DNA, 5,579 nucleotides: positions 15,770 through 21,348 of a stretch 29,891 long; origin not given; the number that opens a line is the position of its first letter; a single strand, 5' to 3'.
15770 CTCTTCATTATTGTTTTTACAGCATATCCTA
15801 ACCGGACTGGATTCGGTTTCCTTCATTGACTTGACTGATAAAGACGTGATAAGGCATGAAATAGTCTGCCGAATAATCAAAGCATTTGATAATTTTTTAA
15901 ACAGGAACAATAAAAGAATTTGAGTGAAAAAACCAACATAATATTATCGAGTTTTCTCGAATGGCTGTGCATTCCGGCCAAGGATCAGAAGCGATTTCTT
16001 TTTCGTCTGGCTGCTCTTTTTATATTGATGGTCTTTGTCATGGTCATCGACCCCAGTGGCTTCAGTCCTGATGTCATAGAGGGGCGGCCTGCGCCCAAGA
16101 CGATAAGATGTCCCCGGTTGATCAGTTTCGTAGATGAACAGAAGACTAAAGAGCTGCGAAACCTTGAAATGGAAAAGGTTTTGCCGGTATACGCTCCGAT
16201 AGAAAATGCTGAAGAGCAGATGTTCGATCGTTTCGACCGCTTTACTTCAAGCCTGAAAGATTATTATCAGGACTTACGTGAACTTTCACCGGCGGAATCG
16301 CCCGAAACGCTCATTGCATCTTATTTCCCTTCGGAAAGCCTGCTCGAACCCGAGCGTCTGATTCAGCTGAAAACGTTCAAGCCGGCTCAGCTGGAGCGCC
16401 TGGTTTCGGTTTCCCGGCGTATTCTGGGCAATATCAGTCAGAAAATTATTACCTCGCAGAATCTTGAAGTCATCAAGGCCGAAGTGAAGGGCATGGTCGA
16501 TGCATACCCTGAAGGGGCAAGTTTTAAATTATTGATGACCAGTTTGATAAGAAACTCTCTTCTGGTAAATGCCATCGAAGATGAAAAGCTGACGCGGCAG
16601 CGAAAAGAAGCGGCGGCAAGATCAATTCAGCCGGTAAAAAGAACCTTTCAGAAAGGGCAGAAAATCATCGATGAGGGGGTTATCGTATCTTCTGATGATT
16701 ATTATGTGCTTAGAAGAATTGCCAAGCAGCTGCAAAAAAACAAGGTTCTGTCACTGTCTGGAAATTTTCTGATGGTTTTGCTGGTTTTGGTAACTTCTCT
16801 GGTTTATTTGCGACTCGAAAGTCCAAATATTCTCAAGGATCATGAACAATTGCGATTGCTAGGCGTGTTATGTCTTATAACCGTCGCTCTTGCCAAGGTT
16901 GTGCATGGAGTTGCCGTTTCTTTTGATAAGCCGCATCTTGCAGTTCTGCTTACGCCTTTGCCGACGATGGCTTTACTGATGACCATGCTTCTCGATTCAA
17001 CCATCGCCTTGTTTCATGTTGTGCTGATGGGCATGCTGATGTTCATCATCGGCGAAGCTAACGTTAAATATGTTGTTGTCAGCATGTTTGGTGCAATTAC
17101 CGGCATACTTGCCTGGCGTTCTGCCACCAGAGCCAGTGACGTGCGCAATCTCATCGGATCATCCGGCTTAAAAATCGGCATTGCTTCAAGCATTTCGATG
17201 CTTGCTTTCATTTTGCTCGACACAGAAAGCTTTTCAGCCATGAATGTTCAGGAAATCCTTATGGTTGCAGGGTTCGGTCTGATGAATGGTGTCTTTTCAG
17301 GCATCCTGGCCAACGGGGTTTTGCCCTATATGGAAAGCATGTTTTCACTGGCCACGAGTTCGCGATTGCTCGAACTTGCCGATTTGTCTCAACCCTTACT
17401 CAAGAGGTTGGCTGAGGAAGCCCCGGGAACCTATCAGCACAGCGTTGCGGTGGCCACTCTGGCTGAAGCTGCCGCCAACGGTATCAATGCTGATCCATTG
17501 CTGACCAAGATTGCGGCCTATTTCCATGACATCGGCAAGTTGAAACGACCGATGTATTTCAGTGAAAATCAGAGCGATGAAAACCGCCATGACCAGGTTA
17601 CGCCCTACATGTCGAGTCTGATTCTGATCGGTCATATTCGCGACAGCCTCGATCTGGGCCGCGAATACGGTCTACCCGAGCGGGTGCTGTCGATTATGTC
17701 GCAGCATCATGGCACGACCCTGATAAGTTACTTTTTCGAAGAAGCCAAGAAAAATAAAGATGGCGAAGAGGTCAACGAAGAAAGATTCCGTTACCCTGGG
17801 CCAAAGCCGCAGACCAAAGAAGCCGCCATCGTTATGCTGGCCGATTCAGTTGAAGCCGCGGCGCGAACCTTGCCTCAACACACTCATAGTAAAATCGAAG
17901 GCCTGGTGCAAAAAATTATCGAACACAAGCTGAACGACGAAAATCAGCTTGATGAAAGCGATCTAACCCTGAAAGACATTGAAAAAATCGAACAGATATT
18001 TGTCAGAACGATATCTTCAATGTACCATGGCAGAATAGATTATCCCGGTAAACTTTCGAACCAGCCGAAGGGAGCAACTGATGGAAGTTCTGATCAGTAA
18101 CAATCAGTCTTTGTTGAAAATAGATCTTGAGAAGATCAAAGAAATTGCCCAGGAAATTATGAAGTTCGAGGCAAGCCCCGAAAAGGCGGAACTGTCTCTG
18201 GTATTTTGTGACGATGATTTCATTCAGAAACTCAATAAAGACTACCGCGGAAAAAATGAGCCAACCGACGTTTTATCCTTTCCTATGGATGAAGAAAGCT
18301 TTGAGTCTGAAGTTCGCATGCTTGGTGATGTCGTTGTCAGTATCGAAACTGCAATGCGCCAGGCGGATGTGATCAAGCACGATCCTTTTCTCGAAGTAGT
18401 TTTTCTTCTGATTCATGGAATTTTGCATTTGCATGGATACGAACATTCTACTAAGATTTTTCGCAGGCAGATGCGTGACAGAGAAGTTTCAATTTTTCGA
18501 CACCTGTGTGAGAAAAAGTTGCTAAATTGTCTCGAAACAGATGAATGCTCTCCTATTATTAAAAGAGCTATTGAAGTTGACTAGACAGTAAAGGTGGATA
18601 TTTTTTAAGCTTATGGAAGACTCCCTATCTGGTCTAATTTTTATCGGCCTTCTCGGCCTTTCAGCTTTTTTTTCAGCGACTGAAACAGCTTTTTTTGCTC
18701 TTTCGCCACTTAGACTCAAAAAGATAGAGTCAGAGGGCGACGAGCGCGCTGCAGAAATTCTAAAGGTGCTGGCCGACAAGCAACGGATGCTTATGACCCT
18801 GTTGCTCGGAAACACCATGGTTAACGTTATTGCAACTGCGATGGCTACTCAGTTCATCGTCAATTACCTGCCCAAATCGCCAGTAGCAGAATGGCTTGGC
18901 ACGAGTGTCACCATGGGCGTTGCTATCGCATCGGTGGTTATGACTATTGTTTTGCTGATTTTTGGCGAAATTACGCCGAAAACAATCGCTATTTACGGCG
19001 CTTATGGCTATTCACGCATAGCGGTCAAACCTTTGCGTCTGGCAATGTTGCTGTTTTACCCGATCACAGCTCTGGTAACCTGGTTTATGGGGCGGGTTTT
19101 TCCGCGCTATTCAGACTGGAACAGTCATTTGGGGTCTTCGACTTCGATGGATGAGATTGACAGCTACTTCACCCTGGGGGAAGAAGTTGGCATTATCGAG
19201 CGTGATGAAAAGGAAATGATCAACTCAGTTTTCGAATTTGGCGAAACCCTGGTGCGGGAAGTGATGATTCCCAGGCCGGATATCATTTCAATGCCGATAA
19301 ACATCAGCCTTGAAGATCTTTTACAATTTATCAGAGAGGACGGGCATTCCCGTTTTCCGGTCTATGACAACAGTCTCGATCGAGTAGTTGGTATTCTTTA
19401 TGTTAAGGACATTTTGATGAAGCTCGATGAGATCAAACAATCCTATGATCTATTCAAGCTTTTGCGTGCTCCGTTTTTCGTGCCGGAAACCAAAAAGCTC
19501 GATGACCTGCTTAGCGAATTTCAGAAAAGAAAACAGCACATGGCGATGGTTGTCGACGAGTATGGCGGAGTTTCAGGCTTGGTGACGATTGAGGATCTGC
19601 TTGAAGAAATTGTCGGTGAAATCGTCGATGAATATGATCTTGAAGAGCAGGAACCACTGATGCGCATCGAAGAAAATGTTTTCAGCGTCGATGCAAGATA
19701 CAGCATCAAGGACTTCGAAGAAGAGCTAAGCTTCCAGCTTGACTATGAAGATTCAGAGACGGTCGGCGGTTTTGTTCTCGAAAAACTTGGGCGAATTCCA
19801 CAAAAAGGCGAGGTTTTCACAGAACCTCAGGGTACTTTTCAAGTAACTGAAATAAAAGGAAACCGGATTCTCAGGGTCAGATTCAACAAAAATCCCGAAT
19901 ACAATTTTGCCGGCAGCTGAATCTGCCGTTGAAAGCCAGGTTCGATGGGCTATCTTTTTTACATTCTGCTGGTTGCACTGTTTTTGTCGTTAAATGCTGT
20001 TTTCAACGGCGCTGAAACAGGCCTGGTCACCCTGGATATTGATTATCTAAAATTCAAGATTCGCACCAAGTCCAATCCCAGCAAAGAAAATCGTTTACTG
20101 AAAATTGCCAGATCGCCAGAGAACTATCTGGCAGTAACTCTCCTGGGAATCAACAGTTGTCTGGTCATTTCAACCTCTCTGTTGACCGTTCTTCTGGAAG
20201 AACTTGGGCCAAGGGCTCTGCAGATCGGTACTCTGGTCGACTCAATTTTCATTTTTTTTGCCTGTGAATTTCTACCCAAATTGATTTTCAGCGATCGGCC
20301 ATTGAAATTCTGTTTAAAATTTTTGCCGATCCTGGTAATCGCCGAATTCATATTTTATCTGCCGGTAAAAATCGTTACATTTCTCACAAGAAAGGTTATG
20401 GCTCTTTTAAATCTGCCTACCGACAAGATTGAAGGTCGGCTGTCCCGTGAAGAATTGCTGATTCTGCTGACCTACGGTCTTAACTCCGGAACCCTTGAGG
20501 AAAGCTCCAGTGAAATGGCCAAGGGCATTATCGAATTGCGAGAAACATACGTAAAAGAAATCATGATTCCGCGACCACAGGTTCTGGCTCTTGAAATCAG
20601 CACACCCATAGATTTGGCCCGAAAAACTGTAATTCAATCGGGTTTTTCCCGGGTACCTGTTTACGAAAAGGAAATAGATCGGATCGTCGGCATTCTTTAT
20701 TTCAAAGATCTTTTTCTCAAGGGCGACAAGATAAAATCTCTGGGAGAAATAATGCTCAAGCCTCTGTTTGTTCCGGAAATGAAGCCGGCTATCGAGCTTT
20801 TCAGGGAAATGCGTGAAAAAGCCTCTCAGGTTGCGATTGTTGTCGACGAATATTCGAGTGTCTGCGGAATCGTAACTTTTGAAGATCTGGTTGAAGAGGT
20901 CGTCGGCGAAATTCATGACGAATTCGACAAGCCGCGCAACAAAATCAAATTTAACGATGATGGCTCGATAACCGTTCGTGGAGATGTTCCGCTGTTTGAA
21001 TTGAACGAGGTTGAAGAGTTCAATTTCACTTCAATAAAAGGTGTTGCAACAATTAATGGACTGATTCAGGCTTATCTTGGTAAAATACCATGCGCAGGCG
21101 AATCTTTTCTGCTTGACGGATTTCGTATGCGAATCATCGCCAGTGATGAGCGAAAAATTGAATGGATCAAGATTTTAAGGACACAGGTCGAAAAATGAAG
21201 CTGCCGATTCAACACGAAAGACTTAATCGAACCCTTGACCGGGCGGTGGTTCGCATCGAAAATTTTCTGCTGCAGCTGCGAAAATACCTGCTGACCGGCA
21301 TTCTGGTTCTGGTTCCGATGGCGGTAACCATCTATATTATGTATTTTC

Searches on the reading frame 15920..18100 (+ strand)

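Call 37: search_protein_families(library=pfam, proteins=[window:15920-18100:+], max_evalue=0.00001)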
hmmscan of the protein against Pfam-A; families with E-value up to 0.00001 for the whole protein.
window:15920-18100:+ (726 aa): 3 families
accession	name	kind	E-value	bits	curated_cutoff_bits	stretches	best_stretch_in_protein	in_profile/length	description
PF07697.16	7TMR-HDED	-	7.4e-32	111.6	27.6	1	55-266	3-219/224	7TM-HD extracellular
PF07698.17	7TM-7TMR_HD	-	7.4e-27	95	29.4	1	277-479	2-190/190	7TM receptor with intracellular HD hydrolase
PF01966.28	HD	-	7e-19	68.7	22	1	504-646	1-115/116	HD domain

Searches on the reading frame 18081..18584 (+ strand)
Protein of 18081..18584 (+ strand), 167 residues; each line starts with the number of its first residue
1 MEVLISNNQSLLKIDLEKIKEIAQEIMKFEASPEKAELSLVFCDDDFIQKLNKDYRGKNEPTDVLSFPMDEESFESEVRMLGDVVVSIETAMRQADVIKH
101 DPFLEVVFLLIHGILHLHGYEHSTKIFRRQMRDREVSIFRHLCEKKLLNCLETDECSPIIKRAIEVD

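Call 37: search_protein_families(library=pfam, proteins=[window:18081-18584:+], max_evalue=0.00001)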
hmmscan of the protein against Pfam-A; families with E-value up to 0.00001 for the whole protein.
window:18081-18584:+ (167 aa): 1 family
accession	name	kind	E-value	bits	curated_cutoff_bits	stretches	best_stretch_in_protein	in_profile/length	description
PF02130.23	YbeY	-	6.2e-37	126.8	25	1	17-141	9-128/129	Endoribonuclease YbeY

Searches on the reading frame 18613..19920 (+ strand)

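Call 37: search_protein_families(library=pfam, proteins=[window:18613-19920:+], max_evalue=0.00001)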
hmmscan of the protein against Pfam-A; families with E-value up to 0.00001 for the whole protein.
window:18613-19920:+ (435 aa): 3 families
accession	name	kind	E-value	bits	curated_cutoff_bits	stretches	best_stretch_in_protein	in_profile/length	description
PF01595.25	CNNM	-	2.2e-45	155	28.4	1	8-199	1-181/181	Cyclin M transmembrane N-terminal domain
PF03471.22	CorC_HlyC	-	4.8e-20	71.8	27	1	352-427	3-80/81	Transporter associated domain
PF00571.33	CBS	-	2.4e-18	66.7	24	2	214-271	1-55/57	CBS domain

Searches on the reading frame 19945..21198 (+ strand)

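Call 37: search_protein_families(library=pfam, proteins=[window:19945-21198:+], max_evalue=0.00001)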
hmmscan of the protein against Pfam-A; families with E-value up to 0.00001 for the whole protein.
window:19945-21198:+ (417 aa): 3 families
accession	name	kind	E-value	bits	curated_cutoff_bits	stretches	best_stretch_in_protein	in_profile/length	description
PF01595.25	CNNM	-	1.6e-25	90.2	28.4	1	9-187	2-180/181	Cyclin M transmembrane N-terminal domain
PF00571.33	CBS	-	1.7e-15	57.5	24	1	267-320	2-56/57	CBS domain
PF03471.22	CorC_HlyC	-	1.4e-14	54.3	27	1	337-412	3-79/81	Transporter associated domain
